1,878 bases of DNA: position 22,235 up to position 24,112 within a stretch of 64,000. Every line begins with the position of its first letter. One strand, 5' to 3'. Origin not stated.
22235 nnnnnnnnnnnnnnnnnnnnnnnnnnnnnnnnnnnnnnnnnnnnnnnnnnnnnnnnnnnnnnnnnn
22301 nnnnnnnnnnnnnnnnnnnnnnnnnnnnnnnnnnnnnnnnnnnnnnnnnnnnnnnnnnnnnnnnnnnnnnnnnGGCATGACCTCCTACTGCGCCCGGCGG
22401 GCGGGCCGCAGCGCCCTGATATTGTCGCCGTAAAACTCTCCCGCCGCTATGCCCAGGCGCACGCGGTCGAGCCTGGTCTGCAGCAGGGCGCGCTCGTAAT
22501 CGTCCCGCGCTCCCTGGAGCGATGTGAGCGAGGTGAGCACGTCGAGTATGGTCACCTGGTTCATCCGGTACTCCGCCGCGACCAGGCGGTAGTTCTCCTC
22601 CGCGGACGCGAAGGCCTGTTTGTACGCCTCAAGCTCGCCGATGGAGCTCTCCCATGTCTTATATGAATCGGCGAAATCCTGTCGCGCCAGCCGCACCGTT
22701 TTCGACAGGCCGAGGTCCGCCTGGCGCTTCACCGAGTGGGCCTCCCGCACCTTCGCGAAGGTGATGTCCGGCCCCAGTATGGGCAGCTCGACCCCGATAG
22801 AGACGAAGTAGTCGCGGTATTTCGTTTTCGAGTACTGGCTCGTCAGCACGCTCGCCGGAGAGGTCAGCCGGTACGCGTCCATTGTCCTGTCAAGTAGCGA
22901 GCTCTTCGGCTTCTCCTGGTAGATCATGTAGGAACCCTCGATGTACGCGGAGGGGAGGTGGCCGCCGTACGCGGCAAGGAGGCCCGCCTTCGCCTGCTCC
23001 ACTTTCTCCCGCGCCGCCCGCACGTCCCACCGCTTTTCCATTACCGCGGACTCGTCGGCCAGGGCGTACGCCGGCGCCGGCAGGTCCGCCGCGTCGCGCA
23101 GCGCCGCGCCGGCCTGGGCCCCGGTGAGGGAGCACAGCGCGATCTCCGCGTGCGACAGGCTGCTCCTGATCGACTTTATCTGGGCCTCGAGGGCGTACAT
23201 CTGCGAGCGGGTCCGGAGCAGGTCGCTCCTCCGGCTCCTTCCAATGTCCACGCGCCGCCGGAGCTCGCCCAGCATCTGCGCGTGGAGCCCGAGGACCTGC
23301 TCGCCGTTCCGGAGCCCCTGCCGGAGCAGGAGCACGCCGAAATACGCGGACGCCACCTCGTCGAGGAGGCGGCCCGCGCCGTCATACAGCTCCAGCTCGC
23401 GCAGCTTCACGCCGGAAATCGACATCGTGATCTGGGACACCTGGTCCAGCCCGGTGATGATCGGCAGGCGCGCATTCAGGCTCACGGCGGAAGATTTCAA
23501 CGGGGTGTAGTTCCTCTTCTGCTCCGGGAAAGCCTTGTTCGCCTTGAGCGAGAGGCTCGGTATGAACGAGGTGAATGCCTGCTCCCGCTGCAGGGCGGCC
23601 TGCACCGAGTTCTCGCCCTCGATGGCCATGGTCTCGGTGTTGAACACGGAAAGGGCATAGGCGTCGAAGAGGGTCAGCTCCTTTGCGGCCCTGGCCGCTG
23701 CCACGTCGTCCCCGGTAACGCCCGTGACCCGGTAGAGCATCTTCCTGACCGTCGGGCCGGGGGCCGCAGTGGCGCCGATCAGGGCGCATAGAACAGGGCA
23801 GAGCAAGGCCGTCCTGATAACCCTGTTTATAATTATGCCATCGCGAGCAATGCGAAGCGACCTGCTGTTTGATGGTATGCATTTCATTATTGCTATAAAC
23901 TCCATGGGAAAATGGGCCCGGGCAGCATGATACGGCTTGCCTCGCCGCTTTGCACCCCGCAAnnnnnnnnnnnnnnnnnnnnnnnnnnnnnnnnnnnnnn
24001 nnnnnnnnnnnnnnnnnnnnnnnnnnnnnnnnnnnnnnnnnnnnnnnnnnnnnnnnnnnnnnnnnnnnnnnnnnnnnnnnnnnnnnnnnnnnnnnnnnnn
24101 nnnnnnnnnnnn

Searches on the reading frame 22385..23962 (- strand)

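Call 39: search_protein_families(library=ncbifam, proteins=[window:22385-23962:-], max_evalue=0.00001)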
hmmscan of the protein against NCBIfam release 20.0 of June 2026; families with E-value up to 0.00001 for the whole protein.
window:22385-23962:- (525 aa): 4 families
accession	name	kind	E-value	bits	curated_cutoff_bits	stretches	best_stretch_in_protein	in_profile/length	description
TIGR01844.1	type_I_sec_TolC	subfamily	2.8e-35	122.1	225.15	1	96-511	3-401/414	TolC family outer membrane protein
TIGR01845.1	outer_NodT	subfamily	1.3e-17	63.7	210.05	2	198-348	166-320/460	efflux transporter outer membrane subunit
NF007002.0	PRK09465.1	equivalog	6e-15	54.7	495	1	126-517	54-433/460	outer membrane channel protein TolC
NF052390.1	efflux_OMP_AbuO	equivalog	8.8e-06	24.7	700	0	389-514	310-437/447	multidrug efflux outer membrane protein AbuO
